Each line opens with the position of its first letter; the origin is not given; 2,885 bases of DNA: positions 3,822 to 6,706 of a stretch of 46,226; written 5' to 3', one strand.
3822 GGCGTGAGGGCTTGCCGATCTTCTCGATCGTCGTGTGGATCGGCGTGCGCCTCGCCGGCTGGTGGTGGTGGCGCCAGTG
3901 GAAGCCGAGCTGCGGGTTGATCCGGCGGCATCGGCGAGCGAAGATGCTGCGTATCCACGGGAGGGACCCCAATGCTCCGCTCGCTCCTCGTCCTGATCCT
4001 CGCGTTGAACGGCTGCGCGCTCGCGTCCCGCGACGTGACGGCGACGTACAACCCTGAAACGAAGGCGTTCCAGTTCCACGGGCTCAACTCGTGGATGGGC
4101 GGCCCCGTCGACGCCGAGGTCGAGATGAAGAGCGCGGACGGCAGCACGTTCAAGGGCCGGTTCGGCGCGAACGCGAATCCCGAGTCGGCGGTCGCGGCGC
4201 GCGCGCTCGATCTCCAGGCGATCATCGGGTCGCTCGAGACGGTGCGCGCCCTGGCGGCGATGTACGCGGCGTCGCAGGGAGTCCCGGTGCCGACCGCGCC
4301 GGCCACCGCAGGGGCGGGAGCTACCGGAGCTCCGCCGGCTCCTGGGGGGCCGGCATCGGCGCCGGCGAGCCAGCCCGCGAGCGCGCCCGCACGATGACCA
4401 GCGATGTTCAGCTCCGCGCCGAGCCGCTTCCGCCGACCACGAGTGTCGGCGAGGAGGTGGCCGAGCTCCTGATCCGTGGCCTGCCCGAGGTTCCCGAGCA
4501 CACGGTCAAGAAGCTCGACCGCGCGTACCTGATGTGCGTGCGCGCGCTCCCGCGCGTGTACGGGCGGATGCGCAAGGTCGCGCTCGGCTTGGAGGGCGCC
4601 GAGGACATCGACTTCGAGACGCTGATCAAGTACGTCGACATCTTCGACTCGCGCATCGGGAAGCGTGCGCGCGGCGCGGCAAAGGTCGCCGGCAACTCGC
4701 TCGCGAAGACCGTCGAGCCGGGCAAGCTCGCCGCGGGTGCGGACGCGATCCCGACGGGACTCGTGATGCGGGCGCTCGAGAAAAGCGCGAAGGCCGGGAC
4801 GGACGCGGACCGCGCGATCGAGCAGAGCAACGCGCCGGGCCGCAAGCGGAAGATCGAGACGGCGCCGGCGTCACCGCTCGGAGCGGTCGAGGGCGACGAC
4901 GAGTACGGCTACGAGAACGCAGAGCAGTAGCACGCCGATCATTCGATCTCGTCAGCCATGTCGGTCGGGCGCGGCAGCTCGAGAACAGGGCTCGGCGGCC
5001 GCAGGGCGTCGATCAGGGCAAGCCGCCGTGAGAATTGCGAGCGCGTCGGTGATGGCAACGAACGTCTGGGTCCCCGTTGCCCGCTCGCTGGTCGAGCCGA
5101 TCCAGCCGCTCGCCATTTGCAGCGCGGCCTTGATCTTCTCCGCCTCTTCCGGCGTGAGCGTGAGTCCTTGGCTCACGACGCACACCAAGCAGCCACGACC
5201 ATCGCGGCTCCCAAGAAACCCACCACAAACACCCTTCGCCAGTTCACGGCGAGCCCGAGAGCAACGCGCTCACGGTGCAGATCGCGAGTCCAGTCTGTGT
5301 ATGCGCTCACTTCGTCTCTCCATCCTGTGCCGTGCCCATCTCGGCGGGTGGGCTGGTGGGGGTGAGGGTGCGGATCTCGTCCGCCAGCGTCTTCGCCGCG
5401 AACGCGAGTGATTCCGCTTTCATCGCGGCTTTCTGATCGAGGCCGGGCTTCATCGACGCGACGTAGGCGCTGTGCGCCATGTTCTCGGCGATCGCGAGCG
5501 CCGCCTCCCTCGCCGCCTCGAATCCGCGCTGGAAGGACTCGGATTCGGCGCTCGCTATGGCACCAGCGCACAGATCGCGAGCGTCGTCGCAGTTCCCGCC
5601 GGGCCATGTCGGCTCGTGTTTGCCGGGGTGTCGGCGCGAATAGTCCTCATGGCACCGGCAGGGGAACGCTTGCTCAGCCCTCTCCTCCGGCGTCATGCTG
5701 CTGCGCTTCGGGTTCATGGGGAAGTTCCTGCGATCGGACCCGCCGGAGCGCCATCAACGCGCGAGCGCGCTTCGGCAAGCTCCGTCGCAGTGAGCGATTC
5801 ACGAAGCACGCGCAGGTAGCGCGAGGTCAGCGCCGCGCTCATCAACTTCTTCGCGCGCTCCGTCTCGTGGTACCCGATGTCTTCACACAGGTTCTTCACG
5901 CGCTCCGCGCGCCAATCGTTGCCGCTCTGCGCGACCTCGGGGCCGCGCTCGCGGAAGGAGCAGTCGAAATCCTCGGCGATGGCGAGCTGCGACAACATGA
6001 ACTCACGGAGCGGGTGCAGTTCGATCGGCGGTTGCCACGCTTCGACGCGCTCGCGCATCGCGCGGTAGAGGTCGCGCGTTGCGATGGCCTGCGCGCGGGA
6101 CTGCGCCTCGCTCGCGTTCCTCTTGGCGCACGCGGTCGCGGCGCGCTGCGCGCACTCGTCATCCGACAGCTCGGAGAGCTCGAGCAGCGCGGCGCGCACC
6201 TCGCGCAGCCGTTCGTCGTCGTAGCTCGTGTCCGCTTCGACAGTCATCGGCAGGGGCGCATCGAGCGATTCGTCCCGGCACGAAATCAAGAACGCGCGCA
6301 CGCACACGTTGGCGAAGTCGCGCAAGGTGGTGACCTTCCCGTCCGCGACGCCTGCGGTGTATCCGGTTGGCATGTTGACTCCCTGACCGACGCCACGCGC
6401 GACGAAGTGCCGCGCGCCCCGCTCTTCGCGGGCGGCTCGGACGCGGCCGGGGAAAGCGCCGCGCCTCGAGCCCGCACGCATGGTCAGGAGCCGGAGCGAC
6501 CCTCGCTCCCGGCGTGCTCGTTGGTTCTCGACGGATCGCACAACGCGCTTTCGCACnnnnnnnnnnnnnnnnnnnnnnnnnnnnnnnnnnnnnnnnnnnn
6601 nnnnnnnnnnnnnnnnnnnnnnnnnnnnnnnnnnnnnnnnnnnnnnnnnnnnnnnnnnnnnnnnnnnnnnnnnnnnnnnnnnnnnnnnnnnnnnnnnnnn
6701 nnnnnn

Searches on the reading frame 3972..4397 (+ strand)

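Call 25: search_protein_families(library=pfam, proteins=[window:3972-4397:+], max_evalue=0.1)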
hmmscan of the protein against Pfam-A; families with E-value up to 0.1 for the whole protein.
window:3972-4397:+ (141 aa): 1 family
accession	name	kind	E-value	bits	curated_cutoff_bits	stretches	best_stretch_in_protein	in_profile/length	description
PF19865.4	DUF6338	-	0.04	13.9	26.5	1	5-85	89-169/205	Family of unknown function (DUF6338)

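Call 86: search_protein_families(library=phrogs, proteins=[window:3972-4397:+], max_evalue=0.01)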
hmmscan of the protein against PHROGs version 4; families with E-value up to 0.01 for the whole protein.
window:3972-4397:+ (141 aa): 0 families

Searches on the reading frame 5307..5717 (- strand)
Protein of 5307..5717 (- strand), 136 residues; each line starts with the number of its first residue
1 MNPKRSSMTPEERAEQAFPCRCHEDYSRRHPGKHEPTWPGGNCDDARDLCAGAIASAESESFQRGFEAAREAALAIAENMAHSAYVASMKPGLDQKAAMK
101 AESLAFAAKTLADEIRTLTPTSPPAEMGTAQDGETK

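Call 25: search_protein_families(library=pfam, proteins=[window:5307-5717:-], max_evalue=0.1)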
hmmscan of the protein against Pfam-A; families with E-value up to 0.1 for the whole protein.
window:5307-5717:- (136 aa): 0 families

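Call 86: search_protein_families(library=phrogs, proteins=[window:5307-5717:-], max_evalue=0.01)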
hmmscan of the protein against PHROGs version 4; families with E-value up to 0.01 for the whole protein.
window:5307-5717:- (136 aa): 1 family
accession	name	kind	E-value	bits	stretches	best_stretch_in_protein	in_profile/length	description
phrog_29682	-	unknown function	0.0071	17.2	1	52-121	108-177/214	-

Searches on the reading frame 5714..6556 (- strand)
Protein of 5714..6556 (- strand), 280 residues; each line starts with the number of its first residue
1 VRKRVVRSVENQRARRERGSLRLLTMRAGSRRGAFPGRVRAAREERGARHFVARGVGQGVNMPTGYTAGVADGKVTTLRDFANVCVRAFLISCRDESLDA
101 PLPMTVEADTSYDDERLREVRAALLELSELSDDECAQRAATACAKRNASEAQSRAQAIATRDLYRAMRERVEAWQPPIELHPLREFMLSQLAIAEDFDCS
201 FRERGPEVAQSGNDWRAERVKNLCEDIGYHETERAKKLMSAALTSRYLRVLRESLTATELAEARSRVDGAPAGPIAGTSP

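Call 25: search_protein_families(library=pfam, proteins=[window:5714-6556:-], max_evalue=0.1)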
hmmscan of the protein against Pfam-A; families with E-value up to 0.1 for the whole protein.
window:5714-6556:- (280 aa): 0 families

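Call 86: search_protein_families(library=phrogs, proteins=[window:5714-6556:-], max_evalue=0.01)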
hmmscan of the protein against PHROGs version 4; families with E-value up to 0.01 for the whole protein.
window:5714-6556:- (280 aa): 1 family
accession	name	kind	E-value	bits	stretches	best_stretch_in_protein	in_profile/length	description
phrog_8905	-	unknown function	4e-24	86.5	1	62-258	1-213/215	-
